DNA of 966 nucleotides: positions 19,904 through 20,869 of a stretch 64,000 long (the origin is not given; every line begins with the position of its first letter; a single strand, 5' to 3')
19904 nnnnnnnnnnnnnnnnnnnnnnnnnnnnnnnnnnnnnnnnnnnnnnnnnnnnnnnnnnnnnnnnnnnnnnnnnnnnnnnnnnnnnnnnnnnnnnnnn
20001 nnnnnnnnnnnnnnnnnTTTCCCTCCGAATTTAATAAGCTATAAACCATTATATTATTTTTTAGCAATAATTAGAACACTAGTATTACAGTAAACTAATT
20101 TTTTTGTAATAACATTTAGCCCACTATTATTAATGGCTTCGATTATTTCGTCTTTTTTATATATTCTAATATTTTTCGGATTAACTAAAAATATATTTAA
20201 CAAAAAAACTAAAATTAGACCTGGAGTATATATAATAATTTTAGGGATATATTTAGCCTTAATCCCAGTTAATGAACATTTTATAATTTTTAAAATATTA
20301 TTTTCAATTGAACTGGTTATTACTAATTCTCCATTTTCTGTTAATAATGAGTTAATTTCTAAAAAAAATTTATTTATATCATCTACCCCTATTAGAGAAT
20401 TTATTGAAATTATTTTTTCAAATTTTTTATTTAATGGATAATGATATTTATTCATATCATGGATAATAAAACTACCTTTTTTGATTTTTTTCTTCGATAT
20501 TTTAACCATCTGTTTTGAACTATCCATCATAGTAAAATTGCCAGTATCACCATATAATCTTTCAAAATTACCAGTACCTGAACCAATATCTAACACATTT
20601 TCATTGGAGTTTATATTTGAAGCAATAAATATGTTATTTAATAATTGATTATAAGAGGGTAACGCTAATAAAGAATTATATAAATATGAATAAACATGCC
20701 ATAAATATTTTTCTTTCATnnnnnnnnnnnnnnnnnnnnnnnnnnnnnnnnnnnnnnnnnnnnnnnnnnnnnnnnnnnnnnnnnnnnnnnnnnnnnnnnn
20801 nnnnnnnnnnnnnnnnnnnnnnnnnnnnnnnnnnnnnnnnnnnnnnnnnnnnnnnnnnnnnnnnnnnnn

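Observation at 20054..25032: Candidate co-regulated system: E1-like ThiF + SAM-MTase, GNAT + membrane protein, HExxH protein and a wHTH-GHKL regulator share a covarying palindromic operator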

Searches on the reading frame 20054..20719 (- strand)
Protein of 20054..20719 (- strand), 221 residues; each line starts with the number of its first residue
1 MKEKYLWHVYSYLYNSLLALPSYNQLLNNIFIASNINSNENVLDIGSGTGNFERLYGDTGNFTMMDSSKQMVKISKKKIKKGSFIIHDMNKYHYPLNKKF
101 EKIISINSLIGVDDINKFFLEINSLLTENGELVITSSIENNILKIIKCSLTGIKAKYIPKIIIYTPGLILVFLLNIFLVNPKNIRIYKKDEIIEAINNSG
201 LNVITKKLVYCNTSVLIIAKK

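Call 6: search_protein_families(library=pfam, proteins=[window:20054-20719:-], max_evalue=0.1)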
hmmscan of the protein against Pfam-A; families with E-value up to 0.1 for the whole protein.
window:20054-20719:- (221 aa): 10 families
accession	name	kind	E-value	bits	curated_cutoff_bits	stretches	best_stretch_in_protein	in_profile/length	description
PF13847.12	Methyltransf_31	-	1.1e-10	41.8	27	1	36-138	1-113/145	Methyltransferase domain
PF13649.12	Methyltransf_25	-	7.6e-10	39.8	27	1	42-130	1-97/97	Methyltransferase domain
PF08241.18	Methyltransf_11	-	9.5e-10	39.4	21.2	1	43-134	1-95/95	Methyltransferase domain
PF13489.12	Methyltransf_23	-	6.9e-09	36.1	27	1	33-204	17-162/164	Methyltransferase domain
PF08242.18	Methyltransf_12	-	2.6e-06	28.5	30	1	43-132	1-98/98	Methyltransferase domain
PF02353.26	CMAS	-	0.00016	21.5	27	1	35-161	59-188/273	Mycolic acid cyclopropane synthetase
PF00398.26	RrnaAD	-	0.00022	20.8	24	1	25-83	17-76/263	Ribosomal RNA adenine dimethylase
PF01209.24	Ubie_methyltran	-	0.00075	19.3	20.1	1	15-132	24-149/233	ubiE/COQ5 methyltransferase family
PF05175.20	MTS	-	0.0013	18.9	23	1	35-144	26-148/170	Methyltransferase small domain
PF01135.25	PCMT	-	0.034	14.3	20.3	1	36-81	71-120/210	Protein-L-isoaspartate(D-aspartate) O-methyltransferase (PCMT)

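Call 15: search_protein_families(library=padloc, proteins=[window:20054-20719:-], max_evalue=0.01)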
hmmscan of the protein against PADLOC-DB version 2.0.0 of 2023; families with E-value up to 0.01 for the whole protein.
window:20054-20719:- (221 aa): 1 family
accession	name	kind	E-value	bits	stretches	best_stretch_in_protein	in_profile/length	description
PDLC04134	mad2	-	4.3e-09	33.7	1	24-136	277-396/492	mads_2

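Call 18: list_cluster_members(proteins=[window:20054-20719:-, window:20716-21531:-, window:21747-22760:-, window:22820-23203:-, window:23193-23981:-, window:24175-24843:-, window:25101-25571:+, window:17612-20017:-])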
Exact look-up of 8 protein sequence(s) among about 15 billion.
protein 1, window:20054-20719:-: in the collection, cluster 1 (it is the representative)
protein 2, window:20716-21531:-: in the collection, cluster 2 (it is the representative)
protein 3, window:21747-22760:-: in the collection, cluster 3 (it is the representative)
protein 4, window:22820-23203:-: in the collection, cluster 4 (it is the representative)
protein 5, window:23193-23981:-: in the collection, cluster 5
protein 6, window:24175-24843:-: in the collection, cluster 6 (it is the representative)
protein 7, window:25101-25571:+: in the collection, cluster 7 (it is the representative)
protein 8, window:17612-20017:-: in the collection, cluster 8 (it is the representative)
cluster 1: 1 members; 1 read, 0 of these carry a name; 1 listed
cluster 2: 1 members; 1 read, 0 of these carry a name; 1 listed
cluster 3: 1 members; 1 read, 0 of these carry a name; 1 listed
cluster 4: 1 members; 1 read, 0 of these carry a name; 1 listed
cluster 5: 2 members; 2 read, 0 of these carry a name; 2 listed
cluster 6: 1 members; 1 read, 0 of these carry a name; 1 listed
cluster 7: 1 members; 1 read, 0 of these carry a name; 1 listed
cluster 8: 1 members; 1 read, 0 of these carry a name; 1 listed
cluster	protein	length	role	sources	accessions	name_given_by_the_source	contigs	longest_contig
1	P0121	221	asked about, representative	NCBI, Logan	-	-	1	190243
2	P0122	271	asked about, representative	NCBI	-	-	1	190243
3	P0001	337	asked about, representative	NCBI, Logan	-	-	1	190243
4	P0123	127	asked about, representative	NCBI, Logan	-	-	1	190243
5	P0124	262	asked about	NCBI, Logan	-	-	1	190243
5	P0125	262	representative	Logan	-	-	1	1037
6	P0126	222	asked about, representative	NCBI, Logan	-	-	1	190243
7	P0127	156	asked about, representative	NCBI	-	-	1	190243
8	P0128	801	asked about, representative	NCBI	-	-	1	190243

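Call 39: search_protein_families(library=ncbifam, proteins=[window:20054-20719:-], max_evalue=0.01)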
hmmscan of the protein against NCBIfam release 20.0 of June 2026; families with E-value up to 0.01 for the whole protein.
window:20054-20719:- (221 aa): 23 families
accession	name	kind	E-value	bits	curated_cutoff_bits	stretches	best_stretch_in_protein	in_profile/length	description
TIGR02072.1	BioC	equivalog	2.8e-13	50.3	184.95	1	37-143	33-141/244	malonyl-ACP O-methyltransferase BioC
NF043040.1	corrin_prot_MT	hypoth_equivalog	5.7e-08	32.5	180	1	32-136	34-149/216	corrinoid protein-associated methyltransferase CpaM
NF001244.0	PRK00216.1-5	equivalog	6.7e-08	32.1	216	1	33-221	43-235/236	bifunctional demethylmenaquinone methyltransferase/2-methoxy-6-polyprenyl-1,4-benzoquinol methylase UbiE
TIGR01934.1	MenG_MenH_UbiE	subfamily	1.3e-07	31.2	158.35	1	36-160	37-166/223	ubiquinone/menaquinone biosynthesis methyltransferase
NF045882.1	PLipidMtase_Leg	equivalog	1.7e-07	31.2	390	1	7-146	10-157/207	phospholipid N-methyltransferase PmtA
NF053839.1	CPFASynBruc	equivalog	1.5e-06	27.5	600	1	35-136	171-278/410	cyclopropane fatty acid synthase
TIGR01983.1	UbiG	equivalog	3.2e-06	26.6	102.95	1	38-143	49-159/228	bifunctional 2-polyprenyl-6-hydroxyphenol methylase/3-demethylubiquinol 3-O-methyltransferase UbiG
NF052510.1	methyltran_MpqE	exception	4.5e-06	26.2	335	1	13-134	21-151/234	methyl-plastoquinone biosynthesis methyltransferase MpqE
TIGR02021.1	BchM-ChlM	equivalog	1.4e-05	24.7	158.9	1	38-147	54-166/218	magnesium protoporphyrin IX methyltransferase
NF045667.1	MTase_DVU1556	equivalog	2.2e-05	24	155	1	33-135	17-120/213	DVU_1556 family methyltransferase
NF002463.0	PRK01683.1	equivalog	2.9e-05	23.8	297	1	36-134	29-128/258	trans-aconitate 2-methyltransferase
NF001240.0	PRK00216.1-1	equivalog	6e-05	22.2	378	1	33-134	58-168/251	bifunctional demethylmenaquinone methyltransferase/2-methoxy-6-polyprenyl-1,4-benzoquinol methylase UbiE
TIGR02752.1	MenG_heptapren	equivalog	0.00022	20.8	419.85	1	14-84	21-95/231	demethylmenaquinone methyltransferase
NF041536.1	ArsM_DUF2284_UU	exception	0.0003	19.3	575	1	29-141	67-187/459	arsenite methyltransferase/DUF2284 domain selenoprotein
NF012222.1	erm_A_23S_MT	exception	0.00033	20.2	475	1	28-123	20-119/243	23S rRNA (adenine(2058)-N(6))-methyltransferase Erm(A)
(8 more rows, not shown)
